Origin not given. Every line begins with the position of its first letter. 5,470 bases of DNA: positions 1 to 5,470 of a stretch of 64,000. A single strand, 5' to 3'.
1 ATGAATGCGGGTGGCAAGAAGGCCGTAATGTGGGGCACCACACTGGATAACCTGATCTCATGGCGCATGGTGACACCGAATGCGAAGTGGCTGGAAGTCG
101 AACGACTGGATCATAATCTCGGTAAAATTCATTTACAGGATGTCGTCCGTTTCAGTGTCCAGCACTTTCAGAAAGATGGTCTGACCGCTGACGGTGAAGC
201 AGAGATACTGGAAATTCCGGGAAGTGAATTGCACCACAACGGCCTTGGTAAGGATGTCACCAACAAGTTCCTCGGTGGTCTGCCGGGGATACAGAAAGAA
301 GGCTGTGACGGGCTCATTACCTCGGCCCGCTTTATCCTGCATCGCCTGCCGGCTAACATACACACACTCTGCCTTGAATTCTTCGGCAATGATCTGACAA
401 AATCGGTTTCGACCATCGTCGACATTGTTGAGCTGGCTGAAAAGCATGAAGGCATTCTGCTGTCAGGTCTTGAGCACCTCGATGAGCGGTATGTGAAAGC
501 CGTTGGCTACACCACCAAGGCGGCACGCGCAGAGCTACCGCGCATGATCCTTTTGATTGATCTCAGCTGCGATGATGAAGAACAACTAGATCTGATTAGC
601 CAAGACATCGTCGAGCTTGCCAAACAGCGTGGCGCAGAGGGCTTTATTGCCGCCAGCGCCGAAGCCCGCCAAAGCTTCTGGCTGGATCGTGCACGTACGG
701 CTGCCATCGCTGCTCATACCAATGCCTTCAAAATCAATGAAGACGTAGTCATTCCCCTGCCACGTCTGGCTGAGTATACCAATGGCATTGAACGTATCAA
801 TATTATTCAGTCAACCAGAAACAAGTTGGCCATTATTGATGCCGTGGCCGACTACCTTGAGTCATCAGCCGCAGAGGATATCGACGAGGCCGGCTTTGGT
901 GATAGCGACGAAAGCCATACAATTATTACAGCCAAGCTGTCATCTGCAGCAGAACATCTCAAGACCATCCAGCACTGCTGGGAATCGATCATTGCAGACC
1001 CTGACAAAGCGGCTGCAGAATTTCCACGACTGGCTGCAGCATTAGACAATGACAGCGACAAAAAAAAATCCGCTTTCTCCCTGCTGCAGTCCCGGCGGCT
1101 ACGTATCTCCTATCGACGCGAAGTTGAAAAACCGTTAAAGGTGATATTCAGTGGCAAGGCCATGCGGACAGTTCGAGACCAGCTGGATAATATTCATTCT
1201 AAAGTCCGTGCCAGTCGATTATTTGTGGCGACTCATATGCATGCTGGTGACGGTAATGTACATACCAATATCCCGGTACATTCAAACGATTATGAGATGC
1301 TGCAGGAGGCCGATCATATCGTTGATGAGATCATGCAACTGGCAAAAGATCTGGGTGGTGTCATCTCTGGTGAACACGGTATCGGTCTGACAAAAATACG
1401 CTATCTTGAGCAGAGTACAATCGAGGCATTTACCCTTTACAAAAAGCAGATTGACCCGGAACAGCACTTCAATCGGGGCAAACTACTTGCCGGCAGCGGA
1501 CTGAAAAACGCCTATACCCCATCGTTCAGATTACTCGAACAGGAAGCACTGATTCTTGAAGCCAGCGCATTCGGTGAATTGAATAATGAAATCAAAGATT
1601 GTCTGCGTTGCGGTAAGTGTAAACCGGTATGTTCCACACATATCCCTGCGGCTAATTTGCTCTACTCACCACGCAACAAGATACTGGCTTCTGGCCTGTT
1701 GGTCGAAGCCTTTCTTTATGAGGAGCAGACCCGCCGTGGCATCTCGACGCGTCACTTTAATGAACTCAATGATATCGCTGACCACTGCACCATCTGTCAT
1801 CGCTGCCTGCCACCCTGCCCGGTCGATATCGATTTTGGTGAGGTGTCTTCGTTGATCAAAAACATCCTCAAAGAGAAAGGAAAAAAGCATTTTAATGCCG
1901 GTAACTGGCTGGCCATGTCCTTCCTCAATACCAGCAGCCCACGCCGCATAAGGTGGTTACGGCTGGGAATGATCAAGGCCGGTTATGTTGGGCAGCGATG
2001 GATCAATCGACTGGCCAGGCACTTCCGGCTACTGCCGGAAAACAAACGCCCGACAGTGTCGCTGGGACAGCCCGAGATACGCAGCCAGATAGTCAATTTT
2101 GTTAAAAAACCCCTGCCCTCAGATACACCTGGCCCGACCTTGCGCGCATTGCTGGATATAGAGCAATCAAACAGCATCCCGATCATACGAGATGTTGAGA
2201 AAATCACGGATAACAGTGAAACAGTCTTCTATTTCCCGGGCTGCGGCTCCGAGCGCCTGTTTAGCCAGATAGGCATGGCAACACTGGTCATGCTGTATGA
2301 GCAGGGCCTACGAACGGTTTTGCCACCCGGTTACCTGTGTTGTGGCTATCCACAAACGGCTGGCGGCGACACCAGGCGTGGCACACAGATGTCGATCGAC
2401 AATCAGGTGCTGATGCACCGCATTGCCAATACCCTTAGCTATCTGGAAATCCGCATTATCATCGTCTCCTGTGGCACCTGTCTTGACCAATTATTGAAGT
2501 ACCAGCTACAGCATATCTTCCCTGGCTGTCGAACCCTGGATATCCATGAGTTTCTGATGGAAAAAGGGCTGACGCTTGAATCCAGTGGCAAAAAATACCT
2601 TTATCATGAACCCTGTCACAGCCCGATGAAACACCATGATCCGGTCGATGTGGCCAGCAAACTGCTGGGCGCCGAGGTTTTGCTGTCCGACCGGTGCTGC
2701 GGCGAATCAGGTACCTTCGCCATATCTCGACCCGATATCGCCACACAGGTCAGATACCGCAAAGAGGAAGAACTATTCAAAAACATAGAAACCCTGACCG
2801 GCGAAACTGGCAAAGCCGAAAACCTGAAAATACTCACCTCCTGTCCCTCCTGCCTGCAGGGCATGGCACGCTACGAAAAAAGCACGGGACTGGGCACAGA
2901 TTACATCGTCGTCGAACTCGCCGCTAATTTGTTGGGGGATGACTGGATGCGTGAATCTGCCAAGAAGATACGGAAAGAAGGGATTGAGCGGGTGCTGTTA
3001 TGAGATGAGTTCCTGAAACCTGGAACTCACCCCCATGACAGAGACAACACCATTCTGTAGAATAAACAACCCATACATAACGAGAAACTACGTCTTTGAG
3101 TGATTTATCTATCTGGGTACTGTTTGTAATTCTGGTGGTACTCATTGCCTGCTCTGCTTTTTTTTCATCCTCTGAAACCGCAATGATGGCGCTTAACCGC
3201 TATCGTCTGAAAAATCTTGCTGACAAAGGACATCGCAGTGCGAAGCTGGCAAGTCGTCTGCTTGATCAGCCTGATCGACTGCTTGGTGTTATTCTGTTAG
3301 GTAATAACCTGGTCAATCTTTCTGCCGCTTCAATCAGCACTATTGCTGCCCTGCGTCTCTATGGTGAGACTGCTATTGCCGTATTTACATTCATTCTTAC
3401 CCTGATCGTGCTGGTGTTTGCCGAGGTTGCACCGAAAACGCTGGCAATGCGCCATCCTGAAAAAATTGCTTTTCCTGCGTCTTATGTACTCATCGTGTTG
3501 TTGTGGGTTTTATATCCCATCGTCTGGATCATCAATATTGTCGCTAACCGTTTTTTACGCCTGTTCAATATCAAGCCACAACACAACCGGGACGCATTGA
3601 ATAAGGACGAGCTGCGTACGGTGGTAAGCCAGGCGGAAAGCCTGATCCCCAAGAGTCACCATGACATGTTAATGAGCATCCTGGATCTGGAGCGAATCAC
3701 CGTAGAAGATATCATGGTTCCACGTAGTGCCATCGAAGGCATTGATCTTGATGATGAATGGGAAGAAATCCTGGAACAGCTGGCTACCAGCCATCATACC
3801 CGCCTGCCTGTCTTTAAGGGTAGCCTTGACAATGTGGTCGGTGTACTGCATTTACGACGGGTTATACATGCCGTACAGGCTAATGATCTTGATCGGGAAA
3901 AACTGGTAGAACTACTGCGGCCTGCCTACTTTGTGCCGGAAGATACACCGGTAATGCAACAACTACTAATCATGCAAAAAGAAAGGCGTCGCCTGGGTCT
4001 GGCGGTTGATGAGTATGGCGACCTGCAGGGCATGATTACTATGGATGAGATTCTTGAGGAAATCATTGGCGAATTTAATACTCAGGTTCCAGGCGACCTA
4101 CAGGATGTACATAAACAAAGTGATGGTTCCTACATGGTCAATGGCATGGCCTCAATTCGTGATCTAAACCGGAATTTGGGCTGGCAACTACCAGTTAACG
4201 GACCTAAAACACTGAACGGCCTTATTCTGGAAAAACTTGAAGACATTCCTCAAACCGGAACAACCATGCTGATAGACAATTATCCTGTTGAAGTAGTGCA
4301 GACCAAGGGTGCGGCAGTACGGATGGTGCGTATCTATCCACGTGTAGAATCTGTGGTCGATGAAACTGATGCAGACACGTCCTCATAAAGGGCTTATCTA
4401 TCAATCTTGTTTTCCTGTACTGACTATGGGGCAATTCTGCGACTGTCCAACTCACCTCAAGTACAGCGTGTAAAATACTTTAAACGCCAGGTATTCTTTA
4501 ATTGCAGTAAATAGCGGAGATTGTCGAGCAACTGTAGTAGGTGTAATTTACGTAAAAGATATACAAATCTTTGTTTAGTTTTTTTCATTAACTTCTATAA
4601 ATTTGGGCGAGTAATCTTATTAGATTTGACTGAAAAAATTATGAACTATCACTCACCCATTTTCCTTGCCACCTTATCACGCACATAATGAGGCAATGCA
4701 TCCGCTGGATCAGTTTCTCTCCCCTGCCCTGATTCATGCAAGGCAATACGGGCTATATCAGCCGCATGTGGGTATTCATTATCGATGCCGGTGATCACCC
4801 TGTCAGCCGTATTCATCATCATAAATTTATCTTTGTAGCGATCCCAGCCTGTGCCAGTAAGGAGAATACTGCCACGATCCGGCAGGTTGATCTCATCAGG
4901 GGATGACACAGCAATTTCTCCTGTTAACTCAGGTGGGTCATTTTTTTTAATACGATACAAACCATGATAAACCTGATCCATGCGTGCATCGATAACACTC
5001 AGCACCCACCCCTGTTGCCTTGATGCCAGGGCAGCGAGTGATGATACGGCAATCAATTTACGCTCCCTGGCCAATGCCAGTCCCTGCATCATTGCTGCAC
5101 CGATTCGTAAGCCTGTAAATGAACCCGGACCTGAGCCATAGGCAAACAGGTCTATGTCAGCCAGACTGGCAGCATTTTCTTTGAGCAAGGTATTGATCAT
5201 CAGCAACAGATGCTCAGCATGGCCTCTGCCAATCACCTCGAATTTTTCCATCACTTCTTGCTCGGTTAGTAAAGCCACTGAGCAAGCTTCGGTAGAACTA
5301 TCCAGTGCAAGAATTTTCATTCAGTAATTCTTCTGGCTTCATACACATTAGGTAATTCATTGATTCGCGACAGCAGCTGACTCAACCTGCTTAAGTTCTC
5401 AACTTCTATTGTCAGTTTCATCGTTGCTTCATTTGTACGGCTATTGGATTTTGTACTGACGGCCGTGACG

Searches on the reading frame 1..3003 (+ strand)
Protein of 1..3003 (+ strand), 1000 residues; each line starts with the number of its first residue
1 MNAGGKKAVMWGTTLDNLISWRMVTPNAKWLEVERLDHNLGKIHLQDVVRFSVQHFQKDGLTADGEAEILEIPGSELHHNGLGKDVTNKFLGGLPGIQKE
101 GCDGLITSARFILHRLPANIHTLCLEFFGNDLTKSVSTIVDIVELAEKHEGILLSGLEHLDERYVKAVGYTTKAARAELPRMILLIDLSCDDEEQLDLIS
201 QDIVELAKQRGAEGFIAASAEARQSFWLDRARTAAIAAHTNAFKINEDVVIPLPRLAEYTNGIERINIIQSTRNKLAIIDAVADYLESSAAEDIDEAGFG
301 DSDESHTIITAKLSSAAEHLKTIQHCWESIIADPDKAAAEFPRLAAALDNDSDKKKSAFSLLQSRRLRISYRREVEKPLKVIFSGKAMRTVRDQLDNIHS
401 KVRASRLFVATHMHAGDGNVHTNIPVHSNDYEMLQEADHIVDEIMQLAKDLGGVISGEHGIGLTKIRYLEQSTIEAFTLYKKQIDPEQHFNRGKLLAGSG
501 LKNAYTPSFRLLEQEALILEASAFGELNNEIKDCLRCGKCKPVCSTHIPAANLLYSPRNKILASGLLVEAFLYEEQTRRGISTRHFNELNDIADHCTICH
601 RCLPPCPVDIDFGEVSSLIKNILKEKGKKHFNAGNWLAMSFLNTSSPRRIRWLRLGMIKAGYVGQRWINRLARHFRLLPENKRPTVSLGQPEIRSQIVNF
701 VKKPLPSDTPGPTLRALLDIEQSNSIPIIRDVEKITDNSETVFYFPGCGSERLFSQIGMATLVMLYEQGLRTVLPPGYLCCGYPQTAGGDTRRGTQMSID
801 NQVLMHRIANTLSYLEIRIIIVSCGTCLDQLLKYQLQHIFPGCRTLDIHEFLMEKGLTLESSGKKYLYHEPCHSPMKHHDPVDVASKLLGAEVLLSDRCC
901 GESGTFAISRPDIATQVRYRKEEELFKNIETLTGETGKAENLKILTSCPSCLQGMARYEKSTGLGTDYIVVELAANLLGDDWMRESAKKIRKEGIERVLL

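Call 61: search_protein_families(library=pfam, proteins=[window:1-3003:+], max_evalue=0.00001)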
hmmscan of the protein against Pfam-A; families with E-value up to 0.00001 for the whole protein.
window:1-3003:+ (1000 aa): 4 families
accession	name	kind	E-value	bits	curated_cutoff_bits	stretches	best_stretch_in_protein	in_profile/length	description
PF02913.24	FAD-oxidase_C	-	1.6e-30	107.1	21.2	2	392-495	141-248/248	FAD linked oxidases, C-terminal domain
PF11880.13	DUF3400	-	1.7e-15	56.8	25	1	957-1000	2-45/45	Domain of unknown function (DUF3400)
PF02754.22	CCG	-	1.5e-11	44.6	20.6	0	742-831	1-84/85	Cysteine-rich domain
PF13183.11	Fer4_8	-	9.7e-08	32.9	27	1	531-610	2-68/68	4Fe-4S dicluster domain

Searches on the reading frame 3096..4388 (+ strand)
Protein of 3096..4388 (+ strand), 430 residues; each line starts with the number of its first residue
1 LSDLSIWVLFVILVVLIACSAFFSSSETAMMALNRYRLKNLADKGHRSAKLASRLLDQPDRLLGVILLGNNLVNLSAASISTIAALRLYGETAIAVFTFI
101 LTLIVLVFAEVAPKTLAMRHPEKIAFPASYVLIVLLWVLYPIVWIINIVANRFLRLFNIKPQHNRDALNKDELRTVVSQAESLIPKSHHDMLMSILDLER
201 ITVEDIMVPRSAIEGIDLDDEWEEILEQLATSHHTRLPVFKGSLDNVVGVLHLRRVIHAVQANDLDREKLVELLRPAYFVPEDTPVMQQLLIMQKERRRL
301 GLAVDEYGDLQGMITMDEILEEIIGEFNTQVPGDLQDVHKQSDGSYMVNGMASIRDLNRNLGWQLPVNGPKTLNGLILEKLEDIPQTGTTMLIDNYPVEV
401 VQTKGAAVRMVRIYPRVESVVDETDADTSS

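Call 61: search_protein_families(library=pfam, proteins=[window:3096-4388:+], max_evalue=0.00001)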
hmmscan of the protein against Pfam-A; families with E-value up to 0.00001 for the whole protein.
window:3096-4388:+ (430 aa): 3 families
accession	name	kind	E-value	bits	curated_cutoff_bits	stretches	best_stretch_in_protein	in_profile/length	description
PF01595.25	CNNM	-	3.3e-55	187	28.4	1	12-181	2-172/181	Cyclin M transmembrane N-terminal domain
PF03471.22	CorC_HlyC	-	2.8e-18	66.1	27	1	340-415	2-79/81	Transporter associated domain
PF00571.33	CBS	-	1.5e-13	51.3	24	1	275-324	7-56/57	CBS domain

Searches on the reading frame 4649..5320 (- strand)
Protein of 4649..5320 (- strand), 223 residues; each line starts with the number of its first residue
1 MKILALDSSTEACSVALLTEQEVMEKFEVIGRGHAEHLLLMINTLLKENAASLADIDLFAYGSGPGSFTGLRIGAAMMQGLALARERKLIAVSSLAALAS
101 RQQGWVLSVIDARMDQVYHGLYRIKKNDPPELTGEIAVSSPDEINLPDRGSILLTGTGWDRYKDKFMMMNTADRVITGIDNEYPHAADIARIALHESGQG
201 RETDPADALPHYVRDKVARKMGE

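Call 61: search_protein_families(library=pfam, proteins=[window:4649-5320:-], max_evalue=0.00001)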
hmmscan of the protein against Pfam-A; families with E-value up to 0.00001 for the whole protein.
window:4649-5320:- (223 aa): 1 family
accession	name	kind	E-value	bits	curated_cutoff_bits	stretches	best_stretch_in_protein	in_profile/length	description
PF00814.31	TsaD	-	9.1e-25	88.3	24.8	1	29-149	24-153/264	tRNA N6-adenosine threonylcarbamoyltransferase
